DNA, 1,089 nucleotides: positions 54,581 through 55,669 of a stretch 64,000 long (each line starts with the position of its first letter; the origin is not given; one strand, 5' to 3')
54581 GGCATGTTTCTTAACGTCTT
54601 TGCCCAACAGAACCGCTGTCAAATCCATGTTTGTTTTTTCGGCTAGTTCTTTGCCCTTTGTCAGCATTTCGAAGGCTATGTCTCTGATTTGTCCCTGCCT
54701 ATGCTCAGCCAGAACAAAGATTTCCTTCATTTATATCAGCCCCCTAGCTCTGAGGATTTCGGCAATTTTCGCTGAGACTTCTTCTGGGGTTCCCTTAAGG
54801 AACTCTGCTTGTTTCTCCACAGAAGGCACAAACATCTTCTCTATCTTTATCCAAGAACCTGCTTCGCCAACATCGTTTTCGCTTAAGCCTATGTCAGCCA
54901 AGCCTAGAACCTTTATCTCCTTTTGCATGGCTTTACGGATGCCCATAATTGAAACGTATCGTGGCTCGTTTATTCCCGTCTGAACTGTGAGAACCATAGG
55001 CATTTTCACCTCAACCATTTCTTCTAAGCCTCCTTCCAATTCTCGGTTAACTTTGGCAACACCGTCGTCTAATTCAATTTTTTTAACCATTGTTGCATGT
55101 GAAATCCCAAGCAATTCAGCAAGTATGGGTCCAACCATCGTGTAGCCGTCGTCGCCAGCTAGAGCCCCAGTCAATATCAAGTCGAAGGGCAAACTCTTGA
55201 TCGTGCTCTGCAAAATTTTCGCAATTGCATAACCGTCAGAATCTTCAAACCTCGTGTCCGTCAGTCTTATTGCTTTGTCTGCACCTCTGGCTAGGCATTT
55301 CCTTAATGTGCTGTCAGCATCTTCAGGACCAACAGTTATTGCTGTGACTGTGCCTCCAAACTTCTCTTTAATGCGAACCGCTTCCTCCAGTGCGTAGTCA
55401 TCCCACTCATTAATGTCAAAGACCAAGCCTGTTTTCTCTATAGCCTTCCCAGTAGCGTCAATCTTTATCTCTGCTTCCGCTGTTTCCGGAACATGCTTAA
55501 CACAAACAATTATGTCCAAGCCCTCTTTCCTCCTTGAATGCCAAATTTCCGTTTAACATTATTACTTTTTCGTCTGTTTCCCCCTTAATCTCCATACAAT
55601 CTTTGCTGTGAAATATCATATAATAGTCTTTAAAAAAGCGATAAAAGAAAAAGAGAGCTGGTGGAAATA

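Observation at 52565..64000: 11-kb redox supercluster: ACAD-EtfAB / HdrA::MvhD / HdrD / two 4-Cys mini-proteins / TrxR / Fd-MvhD-Fd-MvhD / NfnAB-like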

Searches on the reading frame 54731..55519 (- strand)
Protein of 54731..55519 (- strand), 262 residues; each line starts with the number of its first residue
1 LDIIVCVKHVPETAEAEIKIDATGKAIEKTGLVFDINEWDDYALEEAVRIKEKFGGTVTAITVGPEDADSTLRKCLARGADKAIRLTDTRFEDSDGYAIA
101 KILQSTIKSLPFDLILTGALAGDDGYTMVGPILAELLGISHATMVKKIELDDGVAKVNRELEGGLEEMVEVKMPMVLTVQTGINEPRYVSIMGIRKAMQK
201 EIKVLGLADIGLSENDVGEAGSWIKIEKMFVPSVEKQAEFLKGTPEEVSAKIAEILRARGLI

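Call 5: search_protein_families(library=pfam, proteins=[window:54731-55519:-], max_evalue=0.01)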
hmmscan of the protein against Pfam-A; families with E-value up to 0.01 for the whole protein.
window:54731-55519:- (262 aa): 1 family
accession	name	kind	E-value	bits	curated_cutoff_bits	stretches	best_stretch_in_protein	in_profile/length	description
PF01012.27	ETF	-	2.8e-42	145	26.7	1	32-208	9-179/181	Electron transfer flavoprotein domain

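Call 8: search_protein_families(library=ncbifam, proteins=[window:54731-55519:-], max_evalue=0.001)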
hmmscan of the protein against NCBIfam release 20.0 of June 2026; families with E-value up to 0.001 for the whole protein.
window:54731-55519:- (262 aa): 6 families
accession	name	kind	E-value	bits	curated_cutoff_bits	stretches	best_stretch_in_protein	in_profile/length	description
NF040731.1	flavo_sub_EftB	exception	1.6e-57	194.9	445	1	3-260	2-258/260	electron transfer flavoprotein subunit beta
NF042971.1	AcrlCoAredClosAcrB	equivalog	2.6e-42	144.7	475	1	1-262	1-266/266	acryloyl-CoA reductase electron transfer subunit gamma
NF008998.0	PRK12342.1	equivalog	2.4e-30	105.7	338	1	1-257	1-250/254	electron transfer flavoprotein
NF002888.0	PRK03359.1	subfamily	7.4e-29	100.9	219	1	1-257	1-253/256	putative electron transfer flavoprotein FixA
TIGR04503.1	mft_etfB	hypoth_equivalog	1.5e-24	86.9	200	1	14-207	8-215/290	mycofactocin-associated electron transfer flavoprotein beta subunit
NF051844.1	ETFlavBetaProt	equivalog_domain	5.3e-08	32.7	350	1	43-197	27-174/254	electron transfer flavoprotein subunit beta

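Call 24: search_solved_structures(query=window:54731-55519:-, max_evalue=1e-10, show_alignments=1)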
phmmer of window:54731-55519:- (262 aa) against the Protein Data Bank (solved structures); distinct sequences matched with E-value up to 1e-10: 10.
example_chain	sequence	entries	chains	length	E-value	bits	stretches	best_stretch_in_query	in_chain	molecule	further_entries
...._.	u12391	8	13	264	2.8e-57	197.4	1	1-257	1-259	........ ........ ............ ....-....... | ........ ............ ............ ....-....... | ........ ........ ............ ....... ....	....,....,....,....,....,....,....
4kpu_B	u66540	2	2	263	1.5e-39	139.4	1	1-236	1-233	Electron transfer flavoprotein alpha/beta-subunit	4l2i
5ol2_B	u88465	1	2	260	2.2e-38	135.5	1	1-237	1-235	Electron transfer flavoprotein small subunit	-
6fah_B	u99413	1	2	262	9.3e-38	133.5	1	1-258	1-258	Caffeyl-CoA reductase-Etf complex subunit CarD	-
1efp_B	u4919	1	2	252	1.4e-32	116.5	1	3-212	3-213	PROTEIN (ELECTRON TRANSFER FLAVOPROTEIN)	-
7koe_A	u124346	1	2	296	3.1e-32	115.4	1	2-257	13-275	Electron transfer flavoprotein, beta subunit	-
7qh2_B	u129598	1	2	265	3e-31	112.2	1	3-244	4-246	Lactate dehydrogenase (NAD(+),ferredoxin) subunit LctB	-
1efv_B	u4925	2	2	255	7.7e-28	101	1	3-213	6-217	ELECTRON TRANSFER FLAVOPROTEIN | Electron transfer flavoprotein beta-subunit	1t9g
2a1t_S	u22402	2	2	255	5.1e-27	98.3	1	3-213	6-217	Electron transfer flavoprotein beta-subunit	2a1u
5ow0_B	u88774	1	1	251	2.6e-14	56.7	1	1-221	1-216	Electron transfer flavoprotein, beta subunit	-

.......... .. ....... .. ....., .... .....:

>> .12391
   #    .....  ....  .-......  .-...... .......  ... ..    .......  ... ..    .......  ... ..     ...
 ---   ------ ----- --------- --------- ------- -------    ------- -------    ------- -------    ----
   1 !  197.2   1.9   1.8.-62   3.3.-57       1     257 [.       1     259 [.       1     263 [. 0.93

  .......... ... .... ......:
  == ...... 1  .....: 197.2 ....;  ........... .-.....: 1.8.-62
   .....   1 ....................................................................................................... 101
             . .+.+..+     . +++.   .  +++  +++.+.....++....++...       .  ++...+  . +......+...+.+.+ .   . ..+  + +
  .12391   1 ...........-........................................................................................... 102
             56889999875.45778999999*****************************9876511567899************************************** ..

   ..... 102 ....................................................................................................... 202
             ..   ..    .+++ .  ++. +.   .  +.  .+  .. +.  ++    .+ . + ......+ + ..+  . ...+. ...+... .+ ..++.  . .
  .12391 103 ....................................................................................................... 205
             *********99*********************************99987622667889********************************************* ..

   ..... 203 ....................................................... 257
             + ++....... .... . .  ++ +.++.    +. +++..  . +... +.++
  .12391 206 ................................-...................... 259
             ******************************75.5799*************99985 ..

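Call 80: find_related_loci(query=window:54731-55519:-, collection=metagenome_contigs, flank=10000)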
Query window:54731-55519:- (262 aa) in metagenome_contigs; peptide patterns used: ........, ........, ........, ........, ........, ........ (x = any residue, [..] = any of these).
600 stretches matched a pattern (row limit reached: there are more); 432 encode a relative of the query (tblastn E <= 1e-3); the best 80 are kept; 80 distinct loci.
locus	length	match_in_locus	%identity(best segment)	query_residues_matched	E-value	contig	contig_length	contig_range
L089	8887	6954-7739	89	1-262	4e-155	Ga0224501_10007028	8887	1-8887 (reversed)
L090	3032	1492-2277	87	1-262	5e-161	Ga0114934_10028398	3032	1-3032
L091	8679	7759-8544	86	1-262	1e-151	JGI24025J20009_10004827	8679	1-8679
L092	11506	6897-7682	87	1-262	3e-151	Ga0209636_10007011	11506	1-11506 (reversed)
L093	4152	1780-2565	87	1-262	2e-155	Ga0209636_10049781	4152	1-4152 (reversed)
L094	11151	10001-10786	86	1-262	6e-151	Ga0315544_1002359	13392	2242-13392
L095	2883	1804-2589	86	1-262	1e-158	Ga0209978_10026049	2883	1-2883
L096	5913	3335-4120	85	1-262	3e-151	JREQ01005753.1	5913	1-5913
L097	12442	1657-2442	85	1-262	7e-150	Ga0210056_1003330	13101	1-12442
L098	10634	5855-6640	85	1-262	7e-150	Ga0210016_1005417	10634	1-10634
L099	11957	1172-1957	85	1-262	7e-150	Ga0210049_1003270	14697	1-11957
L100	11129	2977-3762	85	1-262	7e-150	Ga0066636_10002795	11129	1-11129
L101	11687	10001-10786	86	1-262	1e-149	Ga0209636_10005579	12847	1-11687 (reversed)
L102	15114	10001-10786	86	1-262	4e-149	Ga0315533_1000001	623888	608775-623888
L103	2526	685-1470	86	1-262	3e-158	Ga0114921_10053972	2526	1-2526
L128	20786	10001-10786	81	1-262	3e-143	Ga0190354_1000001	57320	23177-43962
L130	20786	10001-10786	81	1-262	2e-142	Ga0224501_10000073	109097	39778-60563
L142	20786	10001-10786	82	1-262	3e-142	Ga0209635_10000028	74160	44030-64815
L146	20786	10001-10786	81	1-262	2e-141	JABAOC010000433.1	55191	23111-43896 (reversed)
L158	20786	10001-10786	79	1-262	1e-140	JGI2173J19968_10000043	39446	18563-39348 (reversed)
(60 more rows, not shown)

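Call 85: search_protein_families(library=pfam, proteins=[L130:11962-13578:+, L130:13556-15268:+, L130:4619-6328:-, L130:3040-4605:-, L130:1676-2791:-], max_evalue=0.00001)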
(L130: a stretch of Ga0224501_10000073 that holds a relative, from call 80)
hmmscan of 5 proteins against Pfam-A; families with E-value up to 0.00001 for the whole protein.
L130:11962-13578:+ (538 aa): 2 families
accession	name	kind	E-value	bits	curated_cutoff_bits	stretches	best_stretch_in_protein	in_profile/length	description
PF00437.27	T2SSE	-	6e-37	127.6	24.9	1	166-398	23-259/370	Type II/IV secretion system protein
PF23989.1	PilB3_C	-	1.5e-07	31.9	27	1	460-528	6-74/83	PilB3-like, C-terminal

L130:13556-15268:+ (570 aa): 1 family
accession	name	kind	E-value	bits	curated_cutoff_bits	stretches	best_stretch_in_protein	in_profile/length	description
PF00482.28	T2SSF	-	1e-21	77.7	25.2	2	112-239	2-124/125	Type II secretion system (T2SS), protein F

L130:4619-6328:- (569 aa): 3 families
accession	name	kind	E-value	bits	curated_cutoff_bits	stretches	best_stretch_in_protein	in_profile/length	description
PF00890.30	FAD_binding_2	-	1.3e-108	364.3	20.4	1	10-388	1-413/414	FAD binding domain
PF02910.25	Succ_DH_flav_C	-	4.1e-44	150.1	20.8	1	444-569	1-130/130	Fumarate reductase flavoprotein C-term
PF07992.20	Pyr_redox_2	-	1.9e-07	31.2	26.1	0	9-158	1-72/291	Pyridine nucleotide-disulphide oxidoreductase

L130:3040-4605:- (521 aa): 5 families
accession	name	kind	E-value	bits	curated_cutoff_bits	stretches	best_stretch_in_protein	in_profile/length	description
PF02754.22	CCG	-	1.3e-34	118.6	20.6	2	407-495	1-84/85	Cysteine-rich domain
PF13085.11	Fer2_3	-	2.8e-33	114.6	27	1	11-113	2-106/107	2Fe-2S iron-sulfur cluster binding domain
PF13183.11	Fer4_8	-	1e-11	45.6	27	1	149-219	2-68/68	4Fe-4S dicluster domain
PF13187.11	Fer4_9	-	1.1e-07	32.2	27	1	152-218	2-50/52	4Fe-4S dicluster domain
PF13534.11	Fer4_17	-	5.3e-07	30.5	22.2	1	152-220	2-61/61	4Fe-4S dicluster domain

L130:1676-2791:- (371 aa): 1 family
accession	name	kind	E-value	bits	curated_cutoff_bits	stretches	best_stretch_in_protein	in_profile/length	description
PF01950.21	FBPase_3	-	6.8e-161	535.8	25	1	2-369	1-361/361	Fructose-1,6-bisphosphatase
